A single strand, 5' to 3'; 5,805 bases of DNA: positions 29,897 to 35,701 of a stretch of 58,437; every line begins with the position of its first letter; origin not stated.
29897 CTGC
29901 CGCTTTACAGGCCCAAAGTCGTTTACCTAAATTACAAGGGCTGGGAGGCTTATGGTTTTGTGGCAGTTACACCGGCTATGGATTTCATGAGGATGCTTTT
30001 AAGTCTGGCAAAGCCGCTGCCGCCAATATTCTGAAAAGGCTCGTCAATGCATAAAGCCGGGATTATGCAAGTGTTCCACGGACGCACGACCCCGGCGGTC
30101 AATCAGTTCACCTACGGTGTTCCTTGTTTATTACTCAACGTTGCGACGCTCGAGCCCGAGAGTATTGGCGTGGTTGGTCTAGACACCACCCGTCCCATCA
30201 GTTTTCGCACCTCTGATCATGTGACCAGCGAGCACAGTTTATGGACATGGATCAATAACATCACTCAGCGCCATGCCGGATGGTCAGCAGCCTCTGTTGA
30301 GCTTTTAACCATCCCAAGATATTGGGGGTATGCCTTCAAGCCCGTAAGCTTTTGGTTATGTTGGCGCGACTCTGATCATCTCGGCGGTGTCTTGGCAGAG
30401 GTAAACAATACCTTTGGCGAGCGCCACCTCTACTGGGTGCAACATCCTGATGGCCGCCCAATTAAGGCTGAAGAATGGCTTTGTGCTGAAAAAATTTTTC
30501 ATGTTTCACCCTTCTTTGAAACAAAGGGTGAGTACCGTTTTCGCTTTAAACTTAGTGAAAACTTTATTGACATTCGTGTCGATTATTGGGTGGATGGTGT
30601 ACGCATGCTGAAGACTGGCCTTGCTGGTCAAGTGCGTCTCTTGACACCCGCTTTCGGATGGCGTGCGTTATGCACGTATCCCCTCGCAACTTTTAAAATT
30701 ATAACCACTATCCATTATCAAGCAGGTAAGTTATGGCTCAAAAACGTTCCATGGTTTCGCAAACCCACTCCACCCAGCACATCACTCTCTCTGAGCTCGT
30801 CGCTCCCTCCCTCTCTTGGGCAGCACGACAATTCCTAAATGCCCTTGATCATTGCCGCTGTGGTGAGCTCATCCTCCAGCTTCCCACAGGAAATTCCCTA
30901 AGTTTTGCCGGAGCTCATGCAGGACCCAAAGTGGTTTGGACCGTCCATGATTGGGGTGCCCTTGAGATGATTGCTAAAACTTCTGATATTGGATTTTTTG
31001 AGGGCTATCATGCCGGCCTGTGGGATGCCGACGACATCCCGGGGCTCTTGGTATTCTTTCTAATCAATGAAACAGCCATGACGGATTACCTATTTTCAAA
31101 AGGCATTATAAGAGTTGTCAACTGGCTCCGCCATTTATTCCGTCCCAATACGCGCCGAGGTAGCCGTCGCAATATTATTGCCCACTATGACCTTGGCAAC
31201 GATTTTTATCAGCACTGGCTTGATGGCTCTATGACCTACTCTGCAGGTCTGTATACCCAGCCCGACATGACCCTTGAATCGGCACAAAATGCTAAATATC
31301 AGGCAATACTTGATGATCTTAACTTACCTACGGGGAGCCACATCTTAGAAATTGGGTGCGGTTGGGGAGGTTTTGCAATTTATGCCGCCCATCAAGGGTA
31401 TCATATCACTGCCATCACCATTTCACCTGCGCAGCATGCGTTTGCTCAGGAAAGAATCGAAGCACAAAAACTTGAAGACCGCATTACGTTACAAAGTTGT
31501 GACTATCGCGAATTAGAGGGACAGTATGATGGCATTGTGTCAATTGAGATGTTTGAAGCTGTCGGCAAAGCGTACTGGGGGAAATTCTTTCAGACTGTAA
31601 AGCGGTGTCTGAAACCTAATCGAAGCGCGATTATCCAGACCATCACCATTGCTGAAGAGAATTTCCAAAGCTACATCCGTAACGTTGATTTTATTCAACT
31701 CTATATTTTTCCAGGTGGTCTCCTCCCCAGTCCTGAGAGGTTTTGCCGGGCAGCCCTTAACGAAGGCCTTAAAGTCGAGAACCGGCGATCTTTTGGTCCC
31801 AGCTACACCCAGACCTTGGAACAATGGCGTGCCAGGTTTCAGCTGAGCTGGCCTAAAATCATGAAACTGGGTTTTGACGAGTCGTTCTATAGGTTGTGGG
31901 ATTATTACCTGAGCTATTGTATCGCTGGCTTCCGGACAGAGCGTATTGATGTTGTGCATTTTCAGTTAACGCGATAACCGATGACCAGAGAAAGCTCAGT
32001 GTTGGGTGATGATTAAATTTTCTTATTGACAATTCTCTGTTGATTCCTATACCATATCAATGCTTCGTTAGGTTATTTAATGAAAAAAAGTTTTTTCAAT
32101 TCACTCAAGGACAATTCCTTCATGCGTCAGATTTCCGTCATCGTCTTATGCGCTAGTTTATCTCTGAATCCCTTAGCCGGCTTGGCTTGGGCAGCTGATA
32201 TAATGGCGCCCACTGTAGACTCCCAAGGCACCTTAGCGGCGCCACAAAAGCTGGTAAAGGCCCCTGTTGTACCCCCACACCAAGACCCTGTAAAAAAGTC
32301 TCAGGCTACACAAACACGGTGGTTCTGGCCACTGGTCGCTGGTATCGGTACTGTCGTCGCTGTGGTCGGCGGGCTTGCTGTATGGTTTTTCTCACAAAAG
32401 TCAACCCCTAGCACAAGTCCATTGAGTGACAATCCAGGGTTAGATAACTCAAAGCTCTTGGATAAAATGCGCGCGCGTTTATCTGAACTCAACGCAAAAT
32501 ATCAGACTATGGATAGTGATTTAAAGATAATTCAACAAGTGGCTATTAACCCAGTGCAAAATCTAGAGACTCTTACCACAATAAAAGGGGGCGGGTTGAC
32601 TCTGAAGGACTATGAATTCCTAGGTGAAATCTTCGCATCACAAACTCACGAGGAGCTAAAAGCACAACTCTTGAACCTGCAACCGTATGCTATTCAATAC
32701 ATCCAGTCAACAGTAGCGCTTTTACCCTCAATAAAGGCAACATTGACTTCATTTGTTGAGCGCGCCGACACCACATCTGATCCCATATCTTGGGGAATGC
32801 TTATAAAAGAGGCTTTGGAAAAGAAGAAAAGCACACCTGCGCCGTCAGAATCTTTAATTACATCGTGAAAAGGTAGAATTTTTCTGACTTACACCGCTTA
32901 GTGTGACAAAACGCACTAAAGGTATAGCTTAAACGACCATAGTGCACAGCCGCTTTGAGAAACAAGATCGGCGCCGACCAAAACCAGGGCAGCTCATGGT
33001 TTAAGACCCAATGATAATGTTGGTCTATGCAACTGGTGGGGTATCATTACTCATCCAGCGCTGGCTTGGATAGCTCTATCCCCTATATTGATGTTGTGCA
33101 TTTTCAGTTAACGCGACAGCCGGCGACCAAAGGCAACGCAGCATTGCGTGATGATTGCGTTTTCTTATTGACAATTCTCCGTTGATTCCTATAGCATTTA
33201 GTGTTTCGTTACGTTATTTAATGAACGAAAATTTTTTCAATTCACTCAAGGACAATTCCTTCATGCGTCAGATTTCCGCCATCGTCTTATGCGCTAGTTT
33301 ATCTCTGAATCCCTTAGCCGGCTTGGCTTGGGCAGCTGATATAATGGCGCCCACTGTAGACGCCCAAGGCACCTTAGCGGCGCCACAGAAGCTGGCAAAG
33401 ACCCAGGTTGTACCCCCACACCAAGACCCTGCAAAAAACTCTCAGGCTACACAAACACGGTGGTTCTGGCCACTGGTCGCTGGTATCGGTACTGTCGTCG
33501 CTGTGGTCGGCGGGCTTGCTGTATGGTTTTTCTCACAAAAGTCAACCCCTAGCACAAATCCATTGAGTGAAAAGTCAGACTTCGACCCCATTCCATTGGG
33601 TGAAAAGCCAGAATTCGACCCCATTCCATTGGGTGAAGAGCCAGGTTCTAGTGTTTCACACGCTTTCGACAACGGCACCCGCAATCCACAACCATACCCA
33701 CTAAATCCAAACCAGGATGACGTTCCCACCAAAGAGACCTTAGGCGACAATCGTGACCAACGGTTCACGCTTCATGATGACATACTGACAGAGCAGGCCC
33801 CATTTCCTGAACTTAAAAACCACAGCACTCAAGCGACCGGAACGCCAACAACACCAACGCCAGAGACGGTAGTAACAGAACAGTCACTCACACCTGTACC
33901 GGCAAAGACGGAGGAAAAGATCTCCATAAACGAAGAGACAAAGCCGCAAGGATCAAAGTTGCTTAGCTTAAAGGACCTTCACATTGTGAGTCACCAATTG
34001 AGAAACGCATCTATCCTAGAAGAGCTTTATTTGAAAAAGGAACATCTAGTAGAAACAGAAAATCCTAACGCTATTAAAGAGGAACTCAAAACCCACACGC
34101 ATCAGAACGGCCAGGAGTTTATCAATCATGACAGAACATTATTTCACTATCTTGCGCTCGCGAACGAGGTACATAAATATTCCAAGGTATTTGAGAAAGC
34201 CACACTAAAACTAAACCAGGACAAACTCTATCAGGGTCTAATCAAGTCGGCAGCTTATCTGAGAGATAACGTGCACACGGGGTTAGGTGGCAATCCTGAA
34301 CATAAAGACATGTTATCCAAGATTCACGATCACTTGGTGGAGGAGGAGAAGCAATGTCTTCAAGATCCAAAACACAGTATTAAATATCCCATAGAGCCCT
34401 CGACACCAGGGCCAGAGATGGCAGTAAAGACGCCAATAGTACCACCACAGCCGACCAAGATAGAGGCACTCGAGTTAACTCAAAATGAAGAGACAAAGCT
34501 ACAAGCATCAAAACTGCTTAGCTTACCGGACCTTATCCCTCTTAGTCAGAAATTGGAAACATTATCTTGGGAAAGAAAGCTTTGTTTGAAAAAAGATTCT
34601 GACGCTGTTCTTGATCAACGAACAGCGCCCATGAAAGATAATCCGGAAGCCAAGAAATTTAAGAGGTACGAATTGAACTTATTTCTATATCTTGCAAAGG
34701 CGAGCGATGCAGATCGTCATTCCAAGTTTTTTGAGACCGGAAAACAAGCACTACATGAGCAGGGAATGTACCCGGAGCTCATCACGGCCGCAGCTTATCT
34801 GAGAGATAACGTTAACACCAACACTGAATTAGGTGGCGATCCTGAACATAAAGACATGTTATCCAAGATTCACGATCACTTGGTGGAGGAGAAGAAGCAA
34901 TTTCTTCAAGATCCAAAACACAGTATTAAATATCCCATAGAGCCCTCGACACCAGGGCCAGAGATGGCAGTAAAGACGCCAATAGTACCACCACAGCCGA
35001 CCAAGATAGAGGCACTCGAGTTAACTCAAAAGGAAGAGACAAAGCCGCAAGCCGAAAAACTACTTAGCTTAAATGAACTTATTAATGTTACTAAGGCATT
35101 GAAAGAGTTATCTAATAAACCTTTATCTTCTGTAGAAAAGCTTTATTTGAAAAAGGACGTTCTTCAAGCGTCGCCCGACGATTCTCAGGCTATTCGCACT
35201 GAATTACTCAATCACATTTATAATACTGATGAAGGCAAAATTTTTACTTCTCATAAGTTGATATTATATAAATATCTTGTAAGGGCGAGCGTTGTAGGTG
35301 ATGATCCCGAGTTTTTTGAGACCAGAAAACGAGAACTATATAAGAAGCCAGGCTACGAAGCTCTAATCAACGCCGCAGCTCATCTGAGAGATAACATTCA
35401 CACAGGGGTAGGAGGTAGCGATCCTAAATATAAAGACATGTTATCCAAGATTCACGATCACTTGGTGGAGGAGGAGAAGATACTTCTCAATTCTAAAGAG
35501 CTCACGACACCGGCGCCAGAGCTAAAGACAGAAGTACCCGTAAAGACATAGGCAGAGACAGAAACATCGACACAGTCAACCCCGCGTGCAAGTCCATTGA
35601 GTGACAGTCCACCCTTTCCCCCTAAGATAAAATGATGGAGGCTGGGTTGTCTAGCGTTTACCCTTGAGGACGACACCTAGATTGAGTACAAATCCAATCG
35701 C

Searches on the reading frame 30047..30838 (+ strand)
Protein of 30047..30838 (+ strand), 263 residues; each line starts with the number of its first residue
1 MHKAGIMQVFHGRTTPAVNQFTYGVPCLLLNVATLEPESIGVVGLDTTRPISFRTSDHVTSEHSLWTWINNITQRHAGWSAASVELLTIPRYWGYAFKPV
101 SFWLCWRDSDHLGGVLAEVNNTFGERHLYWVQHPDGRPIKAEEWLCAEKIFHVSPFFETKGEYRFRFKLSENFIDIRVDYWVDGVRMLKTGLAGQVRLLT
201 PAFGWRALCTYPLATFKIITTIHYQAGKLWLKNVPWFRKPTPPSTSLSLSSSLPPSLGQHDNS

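Call 63: search_protein_families(library=pfam, proteins=[window:30047-30838:+], max_evalue=0.00001)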
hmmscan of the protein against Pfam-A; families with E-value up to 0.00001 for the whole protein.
window:30047-30838:+ (263 aa): 1 family
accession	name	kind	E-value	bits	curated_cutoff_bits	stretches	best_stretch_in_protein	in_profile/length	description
PF07103.16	DUF1365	-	6.6e-62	209.7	25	1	8-242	5-235/235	Protein of unknown function (DUF1365)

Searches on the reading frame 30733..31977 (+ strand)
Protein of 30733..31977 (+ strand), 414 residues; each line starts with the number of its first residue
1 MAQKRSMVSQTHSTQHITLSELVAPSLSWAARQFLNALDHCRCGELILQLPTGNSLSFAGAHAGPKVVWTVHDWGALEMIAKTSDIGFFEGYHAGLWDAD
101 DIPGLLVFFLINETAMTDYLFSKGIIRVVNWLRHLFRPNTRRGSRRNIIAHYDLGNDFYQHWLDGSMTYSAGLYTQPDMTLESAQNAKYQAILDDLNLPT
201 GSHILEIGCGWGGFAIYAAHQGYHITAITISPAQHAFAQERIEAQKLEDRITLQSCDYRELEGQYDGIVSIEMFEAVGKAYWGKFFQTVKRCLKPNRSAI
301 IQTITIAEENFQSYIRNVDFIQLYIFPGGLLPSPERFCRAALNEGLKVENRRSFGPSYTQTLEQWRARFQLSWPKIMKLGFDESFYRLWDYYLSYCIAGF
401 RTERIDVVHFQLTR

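Call 63: search_protein_families(library=pfam, proteins=[window:30733-31977:+], max_evalue=0.00001)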
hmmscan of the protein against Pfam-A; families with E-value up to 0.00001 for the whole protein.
window:30733-31977:+ (414 aa): 6 families
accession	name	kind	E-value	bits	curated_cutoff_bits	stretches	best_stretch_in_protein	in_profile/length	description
PF02353.26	CMAS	-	6.4e-82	275.4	27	1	144-410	6-273/273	Mycolic acid cyclopropane synthetase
PF13649.12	Methyltransf_25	-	4.3e-16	59.8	27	1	204-296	1-96/97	Methyltransferase domain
PF13489.12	Methyltransf_23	-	4.1e-14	53.1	27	1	189-306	9-121/164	Methyltransferase domain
PF08241.18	Methyltransf_11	-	4.2e-13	50.2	21.2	1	205-296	1-90/95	Methyltransferase domain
PF08242.18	Methyltransf_12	-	1.1e-12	49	30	1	205-296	1-95/98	Methyltransferase domain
PF13847.12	Methyltransf_31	-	2.3e-08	34.3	27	1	201-311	4-119/145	Methyltransferase domain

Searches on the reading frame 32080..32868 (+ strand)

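Call 63: search_protein_families(library=pfam, proteins=[window:32080-32868:+], max_evalue=0.00001)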
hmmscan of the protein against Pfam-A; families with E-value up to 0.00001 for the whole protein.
window:32080-32868:+ (262 aa): 0 families

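Call 78: search_protein_families(library=pfam, proteins=[window:32080-32868:+], max_evalue=0.05)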
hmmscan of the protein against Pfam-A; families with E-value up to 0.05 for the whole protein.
window:32080-32868:+ (262 aa): 1 family
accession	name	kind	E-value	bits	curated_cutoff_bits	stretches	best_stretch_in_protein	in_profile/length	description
PF09534.15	Trp_oprn_chp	-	0.014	15.7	29.6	1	52-108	89-143/180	Tryptophan-associated transmembrane protein (Trp_oprn_chp)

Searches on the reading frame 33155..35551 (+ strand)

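Call 22: search_protein_families(library=pfam, proteins=[window:33155-35551:+], max_evalue=0.001)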
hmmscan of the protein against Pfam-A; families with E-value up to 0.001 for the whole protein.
window:33155-35551:+ (798 aa): 0 families

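Call 78: search_protein_families(library=pfam, proteins=[window:33155-35551:+], max_evalue=0.05)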
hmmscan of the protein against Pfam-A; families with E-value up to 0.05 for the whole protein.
window:33155-35551:+ (798 aa): 1 family
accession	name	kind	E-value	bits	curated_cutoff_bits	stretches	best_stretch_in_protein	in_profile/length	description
PF09534.15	Trp_oprn_chp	-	0.031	14.6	29.6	1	68-129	83-142/180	Tryptophan-associated transmembrane protein (Trp_oprn_chp)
